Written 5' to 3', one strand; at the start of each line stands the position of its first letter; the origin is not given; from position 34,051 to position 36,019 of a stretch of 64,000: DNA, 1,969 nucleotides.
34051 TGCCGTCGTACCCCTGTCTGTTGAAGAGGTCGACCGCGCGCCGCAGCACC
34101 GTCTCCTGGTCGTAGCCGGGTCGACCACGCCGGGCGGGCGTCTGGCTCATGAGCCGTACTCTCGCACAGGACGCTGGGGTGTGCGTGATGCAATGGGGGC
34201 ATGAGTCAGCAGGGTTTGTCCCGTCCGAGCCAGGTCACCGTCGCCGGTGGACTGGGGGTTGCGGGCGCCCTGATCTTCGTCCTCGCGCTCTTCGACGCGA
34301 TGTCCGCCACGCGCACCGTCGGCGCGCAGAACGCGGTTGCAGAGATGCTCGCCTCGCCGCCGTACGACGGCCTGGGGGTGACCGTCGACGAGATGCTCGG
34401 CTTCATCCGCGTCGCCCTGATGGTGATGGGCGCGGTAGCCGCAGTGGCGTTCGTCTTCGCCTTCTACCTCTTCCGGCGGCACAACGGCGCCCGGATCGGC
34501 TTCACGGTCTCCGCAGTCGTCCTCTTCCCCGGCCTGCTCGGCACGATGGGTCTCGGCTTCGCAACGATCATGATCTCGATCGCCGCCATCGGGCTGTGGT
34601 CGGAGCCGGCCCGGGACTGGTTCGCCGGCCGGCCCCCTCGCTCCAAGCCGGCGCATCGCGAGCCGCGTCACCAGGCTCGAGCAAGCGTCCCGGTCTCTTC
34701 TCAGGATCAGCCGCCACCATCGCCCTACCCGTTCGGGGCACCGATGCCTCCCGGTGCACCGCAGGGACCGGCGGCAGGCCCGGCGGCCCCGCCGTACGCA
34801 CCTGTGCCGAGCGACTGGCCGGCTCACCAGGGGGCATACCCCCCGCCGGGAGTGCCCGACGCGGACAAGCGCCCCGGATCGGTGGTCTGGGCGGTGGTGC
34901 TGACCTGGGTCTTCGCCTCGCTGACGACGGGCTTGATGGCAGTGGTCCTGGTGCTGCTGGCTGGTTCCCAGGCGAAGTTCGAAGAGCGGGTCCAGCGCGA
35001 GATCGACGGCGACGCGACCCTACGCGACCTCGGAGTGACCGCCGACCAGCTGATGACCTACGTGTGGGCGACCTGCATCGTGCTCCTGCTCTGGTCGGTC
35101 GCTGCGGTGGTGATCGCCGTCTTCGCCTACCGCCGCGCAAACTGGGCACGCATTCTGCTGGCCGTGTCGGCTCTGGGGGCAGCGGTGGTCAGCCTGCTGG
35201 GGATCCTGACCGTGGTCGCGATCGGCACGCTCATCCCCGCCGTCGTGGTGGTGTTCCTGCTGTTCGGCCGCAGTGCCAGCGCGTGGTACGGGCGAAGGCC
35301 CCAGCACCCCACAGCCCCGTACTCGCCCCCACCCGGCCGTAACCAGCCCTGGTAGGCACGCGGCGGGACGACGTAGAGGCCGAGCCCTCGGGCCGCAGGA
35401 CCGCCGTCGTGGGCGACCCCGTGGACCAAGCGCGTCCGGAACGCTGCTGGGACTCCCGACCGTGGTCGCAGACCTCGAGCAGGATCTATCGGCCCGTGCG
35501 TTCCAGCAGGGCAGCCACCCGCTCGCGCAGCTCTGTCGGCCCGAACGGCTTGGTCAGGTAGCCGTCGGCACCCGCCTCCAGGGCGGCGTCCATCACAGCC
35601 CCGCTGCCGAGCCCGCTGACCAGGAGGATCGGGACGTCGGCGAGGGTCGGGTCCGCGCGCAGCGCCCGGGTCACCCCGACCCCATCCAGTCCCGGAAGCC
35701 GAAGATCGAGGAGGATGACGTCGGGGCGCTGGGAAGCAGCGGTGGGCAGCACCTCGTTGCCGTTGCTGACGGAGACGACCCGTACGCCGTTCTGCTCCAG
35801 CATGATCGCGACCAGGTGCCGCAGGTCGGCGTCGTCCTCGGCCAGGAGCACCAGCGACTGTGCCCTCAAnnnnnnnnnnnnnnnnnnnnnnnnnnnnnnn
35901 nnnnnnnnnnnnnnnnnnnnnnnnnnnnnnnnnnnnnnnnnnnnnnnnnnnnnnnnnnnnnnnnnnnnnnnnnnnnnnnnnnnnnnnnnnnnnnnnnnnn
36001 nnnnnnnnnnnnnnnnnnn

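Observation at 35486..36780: Response regulator with a kinase-less DHp (H-box) tail, translationally coupled to a stand-alone receiver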

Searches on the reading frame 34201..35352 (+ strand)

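Call 30: search_protein_families(library=pfam, proteins=[window:34201-35352:+], max_evalue=0.1)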
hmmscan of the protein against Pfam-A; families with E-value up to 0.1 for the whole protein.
window:34201-35352:+ (384 aa): 2 families
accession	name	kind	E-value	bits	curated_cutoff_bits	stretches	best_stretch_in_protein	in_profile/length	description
PF11992.13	TgpA_N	-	0.00026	20.5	30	1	9-140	47-146/333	TgpA N-terminal domain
PF13273.12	DUF4064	-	0.027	15.2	32.1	1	236-327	13-99/102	Protein of unknown function (DUF4064)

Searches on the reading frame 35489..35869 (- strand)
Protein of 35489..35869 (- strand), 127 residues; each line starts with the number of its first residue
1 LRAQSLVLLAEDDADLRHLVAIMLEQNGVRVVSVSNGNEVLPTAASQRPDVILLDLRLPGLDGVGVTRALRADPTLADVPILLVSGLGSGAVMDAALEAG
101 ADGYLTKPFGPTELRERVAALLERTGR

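Call 3: search_protein_families(library=pfam, proteins=[window:35489-35869:-], max_evalue=10)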
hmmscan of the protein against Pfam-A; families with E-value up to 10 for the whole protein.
window:35489-35869:- (127 aa): 1 family
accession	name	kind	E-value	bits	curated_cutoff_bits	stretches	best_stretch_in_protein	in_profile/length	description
PF00072.30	Response_reg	-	9.4e-27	93.8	30.2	1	7-118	1-110/111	Response regulator receiver domain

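Call 4: search_protein_families(library=ncbifam, proteins=[window:35489-35869:-], max_evalue=10)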
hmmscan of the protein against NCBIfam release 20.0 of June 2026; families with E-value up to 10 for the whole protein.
window:35489-35869:- (127 aa): 100 families (the best 25 are shown)
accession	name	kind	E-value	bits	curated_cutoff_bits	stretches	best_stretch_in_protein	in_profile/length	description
TIGR02154.1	PhoB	equivalog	4.5e-26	91.6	296.2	1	4-125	2-123/226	phosphate regulon transcriptional regulator PhoB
NF041733.1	resp_reg_CseB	equivalog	1.2e-25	90.2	350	1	7-125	3-118/228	two-component system response regulator CseB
NF045944.1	ResRegRpaBCyano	equivalog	1.7e-25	89.8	330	1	8-125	1-115/229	response regulator transcription factor RpaB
NF040689.1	MtrAB_MtrA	equivalog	2.9e-25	88.9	300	1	7-124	1-115/219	MtrAB system response regulator MtrA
NF033120.0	vanR_FM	exception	1.3e-22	80.6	460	1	7-125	6-121/231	vancomycin resistance response regulator transcription factor, VanR-F/VanR-M family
NF041866.1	EpsW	equivalog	1.1e-21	76.8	200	1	4-124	5-127/131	exopolysaccharide biosynthesis response regulator EpsW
NF007005.1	PRK09468.1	equivalog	1.4e-21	77.1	331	1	5-125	4-122/237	osmolarity response regulator transcription factor OmpR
NF007982.1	PRK10710.1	equivalog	6.3e-21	75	380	1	3-125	6-125/235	envelope stress response regulator BaeR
NF008296.0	PRK11083.1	equivalog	2e-20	73.2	273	1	4-125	3-121/228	two-component system response regulator CreB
NF007820.0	PRK10529.1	equivalog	2.1e-20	73.1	325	1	6-125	3-119/225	two-component system response regulator KdpE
NF045991.1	RespRegCtrARhodob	equivalog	5e-20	72.2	350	1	7-125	3-119/224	response regulator transcription factor CtrA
NF007546.0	PRK10161.1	equivalog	1.1e-19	70.9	471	1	7-124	5-122/229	phosphate response regulator transcription factor PhoB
NF007135.0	PRK09581.1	equivalog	1.7e-19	70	474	1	7-121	5-119/457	PleD family two-component system response regulator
NF008034.0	PRK10766.1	equivalog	2.4e-18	66.5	275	1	6-124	4-119/231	two-component system response regulator TorR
NF012227.0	AdeR_RR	equivalog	2.8e-18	66.3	340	1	5-125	12-129/239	efflux system response regulator transcription factor AdeR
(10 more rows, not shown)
